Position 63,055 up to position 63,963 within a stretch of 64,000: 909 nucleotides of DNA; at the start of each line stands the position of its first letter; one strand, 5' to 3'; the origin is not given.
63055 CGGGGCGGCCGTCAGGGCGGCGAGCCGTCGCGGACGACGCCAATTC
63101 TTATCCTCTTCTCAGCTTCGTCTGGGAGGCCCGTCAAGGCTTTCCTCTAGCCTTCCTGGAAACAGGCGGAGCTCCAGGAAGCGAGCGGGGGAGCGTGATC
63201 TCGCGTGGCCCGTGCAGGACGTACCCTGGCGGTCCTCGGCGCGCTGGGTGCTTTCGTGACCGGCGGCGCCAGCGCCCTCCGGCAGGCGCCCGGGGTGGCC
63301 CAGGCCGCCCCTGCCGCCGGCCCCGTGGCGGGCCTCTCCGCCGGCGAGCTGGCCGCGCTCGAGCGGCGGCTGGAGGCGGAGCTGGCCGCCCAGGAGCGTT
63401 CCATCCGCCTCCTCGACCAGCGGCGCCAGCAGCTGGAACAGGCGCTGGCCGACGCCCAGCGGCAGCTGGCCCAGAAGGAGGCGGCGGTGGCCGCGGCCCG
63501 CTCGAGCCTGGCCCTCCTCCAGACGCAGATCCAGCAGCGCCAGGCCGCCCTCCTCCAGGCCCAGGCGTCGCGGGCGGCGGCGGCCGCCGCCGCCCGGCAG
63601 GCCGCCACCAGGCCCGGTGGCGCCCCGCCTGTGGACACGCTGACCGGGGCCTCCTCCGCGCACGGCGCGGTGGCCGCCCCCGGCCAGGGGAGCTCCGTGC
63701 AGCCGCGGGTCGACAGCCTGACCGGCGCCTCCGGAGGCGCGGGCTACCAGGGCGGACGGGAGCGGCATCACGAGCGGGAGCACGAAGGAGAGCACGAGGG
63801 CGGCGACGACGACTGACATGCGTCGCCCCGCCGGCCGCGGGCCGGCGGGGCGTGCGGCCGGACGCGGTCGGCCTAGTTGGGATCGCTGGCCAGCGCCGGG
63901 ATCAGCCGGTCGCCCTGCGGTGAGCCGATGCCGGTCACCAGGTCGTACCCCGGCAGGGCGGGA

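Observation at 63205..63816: Secreted rod-like protein carrying two free-standing flavinylation-type motifs and a His/Glu tail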

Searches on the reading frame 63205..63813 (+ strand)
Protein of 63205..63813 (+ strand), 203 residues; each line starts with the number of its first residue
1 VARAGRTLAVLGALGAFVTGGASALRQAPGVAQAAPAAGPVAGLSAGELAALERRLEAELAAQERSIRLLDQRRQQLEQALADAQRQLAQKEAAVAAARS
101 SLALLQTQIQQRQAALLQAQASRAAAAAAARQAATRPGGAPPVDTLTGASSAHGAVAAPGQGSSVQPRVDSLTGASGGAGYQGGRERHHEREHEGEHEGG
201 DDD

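Call 3: search_protein_families(library=pfam, proteins=[window:63205-63813:+], max_evalue=10)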
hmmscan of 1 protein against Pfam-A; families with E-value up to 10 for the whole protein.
window:63205-63813:+ (203 aa): 16 families
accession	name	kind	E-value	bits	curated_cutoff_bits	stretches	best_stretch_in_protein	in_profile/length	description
PF25526.1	LIP-1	-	0.00064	19.6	34.1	1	48-126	91-165/250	Liprin-alpha-like coiled coil domain 2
PF12072.13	RNase_Y_N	-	0.0015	18.4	32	1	50-123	63-136/201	RNase Y N-terminal region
PF09762.14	CCDC93_CC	-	0.0045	16.5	30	1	32-131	86-180/429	CCDC93 coiled-coil domain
PF10186.14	ATG14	-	0.0098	15.5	33.2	1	54-118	65-129/347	Vacuolar sorting 38 and autophagy-related subunit 14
PF08614.16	ATG16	-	0.021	15.4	33.7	1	54-116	112-174/200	Autophagy protein 16 (ATG16)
PF13863.11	DUF4200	-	0.14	12.9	29.7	1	48-118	35-105/119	Domain of unknown function (DUF4200)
PF11559.13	ADIP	-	0.14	12.7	34.3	1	50-120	58-128/151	Afadin- and alpha -actinin-Binding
PF11814.14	DUF3335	-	0.19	11.7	25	1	49-117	61-134/206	Peptidase_C39 like family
PF06810.17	Phage_scaffold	-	0.23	11.8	35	1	70-134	39-103/170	Phage capsid assembly scaffolding protein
PF00148.24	Oxidored_nitro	-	0.36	10.1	28.6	1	54-107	237-289/399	Nitrogenase component 1 type Oxidoreductase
PF13094.11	CENP-Q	-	0.49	11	28.5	1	48-96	26-74/162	CENP-Q, a CENPA-CAD centromere complex subunit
PF05859.17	Mis12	-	1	9.5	25.7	1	51-117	133-200/231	Mis12 protein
PF06785.16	UPF0242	-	1.1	9.7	33.5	1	49-120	95-170/194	Uncharacterised protein family (UPF0242) N-terminus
PF05384.16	DegS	-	1.6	8.6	27.6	1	56-122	89-155/159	Sensor protein DegS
PF14362.11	DUF4407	-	4.2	7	31.3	2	35-93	179-237/297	Domain of unknown function (DUF4407)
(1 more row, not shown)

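Call 4: search_protein_families(library=ncbifam, proteins=[window:63205-63813:+], max_evalue=10)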
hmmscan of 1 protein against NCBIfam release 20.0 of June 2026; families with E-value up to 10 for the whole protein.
window:63205-63813:+ (203 aa): 17 families
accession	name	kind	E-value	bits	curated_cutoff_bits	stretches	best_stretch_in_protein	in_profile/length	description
TIGR02169.1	SMC_prok_A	equivalog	0.00032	18.5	729.4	1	53-125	712-784/1165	chromosome segregation protein SMC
TIGR02168.1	SMC_prok_B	equivalog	0.02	12.6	567.35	1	56-129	691-764/1181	chromosome segregation protein SMC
NF008644.1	PRK11637.1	equivalog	0.022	13.8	270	1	55-126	8-79/385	murein hydrolase activator EnvC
NF047368.1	collar_FlbB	equivalog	0.035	13.9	110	1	62-126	50-114/193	periplasmic-type flagellar collar protein FlbB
TIGR03319.1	RNase_Y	equivalog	0.042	12.3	454.35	1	49-121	60-132/514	ribonuclease Y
NF046104.1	PptglHdxlasePcsB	equivalog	0.076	12.2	450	1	76-136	177-239/400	peptidoglycan hydrolase PcsB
NF045487.1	ASRP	equivalog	0.076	11.6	300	1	50-128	334-411/593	archaea-specific SMC-related protein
NF010405.0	PRK13831.1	subfamily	0.13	11.2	386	1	27-130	93-191/433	IncP-type conjugal transfer protein TrbI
NF008438.0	PRK11281.1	equivalog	0.14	9.9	991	1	62-122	111-171/1113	mechanosensitive channel MscK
NF041893.1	TraI_MobP_relax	equivalog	0.33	9.8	250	1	54-134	296-374/502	TraI/MobA(P) family conjugative relaxase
TIGR04320.1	Surf_Exclu_PgrA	domain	0.37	10.1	70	1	56-134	261-342/360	SEC10/PgrA surface exclusion domain-containing protein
TIGR03185.1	DNA_S_dndD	equivalog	0.68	8.3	245.85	1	55-121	213-279/650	DNA sulfur modification protein DndD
NF005283.0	PRK06800.1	equivalog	1.3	8.8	192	1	48-123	42-117/228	flagellar assembly protein H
NF003556.0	PRK05222.1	equivalog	1.5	7.6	541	1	51-134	328-411/750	5-methyltetrahydropteroyltriglutamate--homocysteine S-methyltransferase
NF052320.1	Cbp1_fam_LP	subfamily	3.5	7.1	90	1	71-123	115-167/286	Cbp1 family collagen-binding glycoprotein adhesin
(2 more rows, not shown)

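Call 7: find_homologous_proteins(query=window:63205-63813:+, max_evalue=0.01)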
Query window:63205-63813:+: 8000 candidates shared short words with the query, none scored E <= 0.01.
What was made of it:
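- Tried and rejected: 8000 low-complexity candidates were scored and none reached threshold (call 7).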

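Call 8: find_encoding_contigs(protein=window:63205-63813:+, flank=10000)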
Protein window:63205-63813:+ (203 aa): 7 contigs read that carry it; 6 places shown.
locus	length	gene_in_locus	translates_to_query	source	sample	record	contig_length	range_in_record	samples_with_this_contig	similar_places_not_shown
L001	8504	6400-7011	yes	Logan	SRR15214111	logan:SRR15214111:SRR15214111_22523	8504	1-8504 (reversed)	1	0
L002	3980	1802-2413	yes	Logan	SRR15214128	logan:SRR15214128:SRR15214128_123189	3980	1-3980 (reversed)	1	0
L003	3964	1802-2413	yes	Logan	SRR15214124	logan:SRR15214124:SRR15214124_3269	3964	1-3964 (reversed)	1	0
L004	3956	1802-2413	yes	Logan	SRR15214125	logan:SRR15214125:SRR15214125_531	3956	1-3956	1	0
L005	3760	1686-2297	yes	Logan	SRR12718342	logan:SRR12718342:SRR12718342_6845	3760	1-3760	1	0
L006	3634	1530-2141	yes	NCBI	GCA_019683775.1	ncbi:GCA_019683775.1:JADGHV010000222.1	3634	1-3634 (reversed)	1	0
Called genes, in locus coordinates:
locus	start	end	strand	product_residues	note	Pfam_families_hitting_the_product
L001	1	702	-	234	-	?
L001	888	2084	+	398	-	PF07676:PD40 (faint), PF26549:Tricorn_N (faint)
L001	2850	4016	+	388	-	-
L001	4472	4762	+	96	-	-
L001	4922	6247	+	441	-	PF07005:SBD_N, PF17042:NBD_C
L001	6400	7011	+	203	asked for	-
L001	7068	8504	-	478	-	?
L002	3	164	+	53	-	?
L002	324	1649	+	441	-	PF07005:SBD_N, PF17042:NBD_C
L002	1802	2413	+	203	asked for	-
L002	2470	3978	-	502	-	?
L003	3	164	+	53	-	?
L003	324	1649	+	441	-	PF07005:SBD_N, PF17042:NBD_C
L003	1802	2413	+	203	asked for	-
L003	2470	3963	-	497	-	?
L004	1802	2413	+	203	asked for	-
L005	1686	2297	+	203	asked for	-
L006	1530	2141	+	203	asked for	-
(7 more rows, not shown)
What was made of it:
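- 63205..63816 (+): Coding sequence of the 203-aa secreted coiled-coil protein, stop codon included. The identical protein is called on 6 independent public contigs (call 8).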

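Call 16: search_protein_representatives(protein=window:63205-63813:+)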
Query: 203 residues. Proteins with E-value up to 0.001 (for the whole library): 1; up to 1e-10: 1; up to 1e-30: 0. The best 1 are listed.
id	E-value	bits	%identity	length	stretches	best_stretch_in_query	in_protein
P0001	2.5e-20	89.7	55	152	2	1-108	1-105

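Call 20: find_encoding_contigs(protein=P0001, flank=10000, max_places=10)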
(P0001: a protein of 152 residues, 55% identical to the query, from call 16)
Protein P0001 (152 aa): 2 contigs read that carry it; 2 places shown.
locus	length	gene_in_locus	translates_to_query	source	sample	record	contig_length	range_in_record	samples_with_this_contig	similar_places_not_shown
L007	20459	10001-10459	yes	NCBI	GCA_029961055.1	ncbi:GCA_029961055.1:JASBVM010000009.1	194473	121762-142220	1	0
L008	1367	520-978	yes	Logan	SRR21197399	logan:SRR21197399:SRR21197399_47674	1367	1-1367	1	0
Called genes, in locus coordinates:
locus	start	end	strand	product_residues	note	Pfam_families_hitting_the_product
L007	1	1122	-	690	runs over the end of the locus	PF00009:GTP_EFTU, PF22042:EF-G_D2, PF03144:GTP_EFTU_D2, PF14492:EFG_III, PF03764:EFG_IV, PF00679:EFG_C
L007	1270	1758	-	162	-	PF13404:HTH_AsnC-type, PF13412:HTH_24, PF01037:AsnC_trans_reg, PF22482:AsnC_trans_reg_3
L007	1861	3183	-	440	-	PF02885:Glycos_trans_3N, PF00591:Glycos_transf_3, PF07831:PYNP_C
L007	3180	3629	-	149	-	PF00383:dCMP_cyt_deam_1, PF08211:dCMP_cyt_deam_2, PF26947:CDL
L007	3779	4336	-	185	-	PF01464:SLT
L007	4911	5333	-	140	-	PF13545:HTH_Crp_2 (weak), PF13240:Zn_Ribbon_1, PF13248:Zn_ribbon_3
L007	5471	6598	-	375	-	PF13439:Glyco_transf_4, PF13477:Glyco_trans_4_2, PF13579:Glyco_trans_4_4, PF20706:GT4-conflict, PF00534:Glycos_transf_1, PF13692:Glyco_trans_1_4, PF13524:Glyco_trans_1_2 (weak)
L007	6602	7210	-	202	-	PF19276:HD_assoc_2 (faint)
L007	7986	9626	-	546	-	PF00395:SLH, PF00704:Glyco_hydro_18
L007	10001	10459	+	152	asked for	-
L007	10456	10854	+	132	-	-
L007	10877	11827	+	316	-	PF02424:ApbE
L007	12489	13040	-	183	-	PF03167:UDG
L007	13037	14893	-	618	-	PF06824:Glyco_hydro_125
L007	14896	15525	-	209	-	PF01553:Acyltransferase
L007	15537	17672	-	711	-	PF01804:Penicil_amidase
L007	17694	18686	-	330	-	PF03320:FBPase_glpX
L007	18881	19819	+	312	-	PF00892:EamA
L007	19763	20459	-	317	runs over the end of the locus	-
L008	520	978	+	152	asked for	-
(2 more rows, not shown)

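Call 27: find_related_loci(query=A1, collection=genome_contigs, flank=10000)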
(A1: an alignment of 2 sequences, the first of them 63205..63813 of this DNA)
Query A1 (203 aa) in genome_contigs; peptide patterns used: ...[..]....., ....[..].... (x = any residue, [..] = any of these).
269 stretches matched a pattern; 1 encode a relative of the query (tblastn E <= 1e-3); 1 distinct loci.
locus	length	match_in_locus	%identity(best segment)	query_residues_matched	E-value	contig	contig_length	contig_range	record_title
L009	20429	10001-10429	50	1-155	9e-9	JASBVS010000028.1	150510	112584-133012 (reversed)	MAG: Bacillota bacterium isolate Bu54 Bu54_contig28, whole genome shotgun sequence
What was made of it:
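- An exhaustive phmmer search found one homolog (call 16), and a genome scan found a second (call 27).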

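Call 29: search_protein_families(library=pfam, proteins=[L009:10001-10516:+, L009:10507-10893:+, L009:10911-11840:+, L009:11684-12643:+, L007:10456-10851:+, L007:10877-11824:+], max_evalue=0.01)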
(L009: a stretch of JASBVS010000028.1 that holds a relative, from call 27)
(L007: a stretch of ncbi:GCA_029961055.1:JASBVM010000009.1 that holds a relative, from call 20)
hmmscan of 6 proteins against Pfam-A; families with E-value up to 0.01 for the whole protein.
L009:10001-10516:+ (172 aa): 0 families

L009:10507-10893:+ (129 aa): 1 family
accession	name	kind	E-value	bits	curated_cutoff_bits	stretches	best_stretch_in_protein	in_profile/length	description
PF11932.13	DUF3450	-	0.0061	16.3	32.6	1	33-103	9-75/241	Protein of unknown function (DUF3450)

L009:10911-11840:+ (310 aa): 1 family
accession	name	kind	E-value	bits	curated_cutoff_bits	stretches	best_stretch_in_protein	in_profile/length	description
PF02424.20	ApbE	-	3.2e-54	184.7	25.6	1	23-286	12-265/266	ApbE family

L009:11684-12643:+ (320 aa): 0 families

L007:10456-10851:+ (132 aa): 1 family
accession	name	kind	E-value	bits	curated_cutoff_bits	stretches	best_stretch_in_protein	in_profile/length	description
PF07323.17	DUF1465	-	0.0079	16.5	25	1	55-97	90-133/153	Protein of unknown function (DUF1465)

L007:10877-11824:+ (316 aa): 1 family
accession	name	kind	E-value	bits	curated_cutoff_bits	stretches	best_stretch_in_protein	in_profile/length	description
PF02424.20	ApbE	-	3.3e-55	187.9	25.6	1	9-292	1-265/266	ApbE family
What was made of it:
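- On Extracytosolic ApbE, for the transferase in L007/L009: PF02424 matches (call 29).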

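Call 32: search_solved_structures(query=L009:11837-12643:+, max_evalue=10)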
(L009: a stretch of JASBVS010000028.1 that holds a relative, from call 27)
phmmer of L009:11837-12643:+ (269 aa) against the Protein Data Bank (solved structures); distinct sequences matched with E-value up to 10: 1.
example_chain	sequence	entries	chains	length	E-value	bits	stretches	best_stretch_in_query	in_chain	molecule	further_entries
9swn_G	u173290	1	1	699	1.7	11.5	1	172-212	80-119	Telomere elongation protein EST1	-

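Call 34: search_protein_families(library=pfam, proteins=[L009:11840-12643:+, L007:11824-12621:+], max_evalue=10)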
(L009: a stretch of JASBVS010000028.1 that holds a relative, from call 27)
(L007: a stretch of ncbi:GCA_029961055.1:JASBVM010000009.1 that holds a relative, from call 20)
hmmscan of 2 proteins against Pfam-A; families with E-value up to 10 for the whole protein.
L009:11840-12643:+ (268 aa): 0 families

L007:11824-12621:+ (266 aa): 0 families
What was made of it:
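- On MsrQ / ferric-reductase-domain cytochromes (PF01794), for the six-TM partner in L007/L009: No Pfam hit at E <= 10 (call 34).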

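Call 37: find_related_loci(query=A3, collection=metagenome_contigs, flank=10000)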
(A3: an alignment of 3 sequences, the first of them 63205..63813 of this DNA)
Query A3 (203 aa) in metagenome_contigs; peptide patterns used: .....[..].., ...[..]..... (x = any residue, [..] = any of these).
600 stretches matched a pattern, but none encodes a relative of the query by tblastn (E <= 1e-3).

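Call 44: predict_structure(protein=window:63205-63813:+)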
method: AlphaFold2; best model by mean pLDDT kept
length: 203 residues; sequences in the alignment: 1
mean_pLDDT: 72.7   pTM: 0.44
mean pLDDT of the five models: 72.7, 72.3, 71.3, 70.3, 68.7
residues with pLDDT >= 90: 87; 70-90: 8; 50-70: 66; < 50: 42
segments of 3 or more residues with pLDDT < 50: 27-30, 32-35, 150-159, 165-167, 172-175, 188-190
pLDDT, mean of each block of 10 residues (from residue 1): 55 64 51 49 85 96 98 98 98 98 98 98 95 74 53 45 50 47 51 56 58
secondary structure, 60 per line:
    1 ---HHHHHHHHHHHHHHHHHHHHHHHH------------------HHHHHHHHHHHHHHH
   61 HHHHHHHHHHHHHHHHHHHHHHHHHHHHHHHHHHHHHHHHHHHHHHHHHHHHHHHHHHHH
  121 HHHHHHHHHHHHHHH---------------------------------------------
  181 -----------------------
elements in order: H4-27 H46-135
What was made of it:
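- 63205..63276 (+): Sec-type signal peptide, residues 1-24: n-region MARAGR, h-region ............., c-region GGASA. The model shows a helix at residues 4-27 (call 44).
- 63340..63609 (+): Single long alpha-helix / coiled-coil stalk, residues 46-135, about 13.5 nm if straight. AF2 pLDDT 95-98 (call 44).
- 63610..63813 (+): Disordered Gly/Ala/Pro/acidic tail, residues 136-203, net charge -6, 5 His. pLDDT about 50 and no secondary structure (call 44).
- On FMN_bind domain proteins (PF04205; NqrC/RnfG/PplA): The tail has pLDDT about 50 and no secondary structure (call 44).
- Checked: The tail 136-203 has pLDDT about 50 (call 44).
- AF2 gives one helix plus a disordered tail (call 44).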
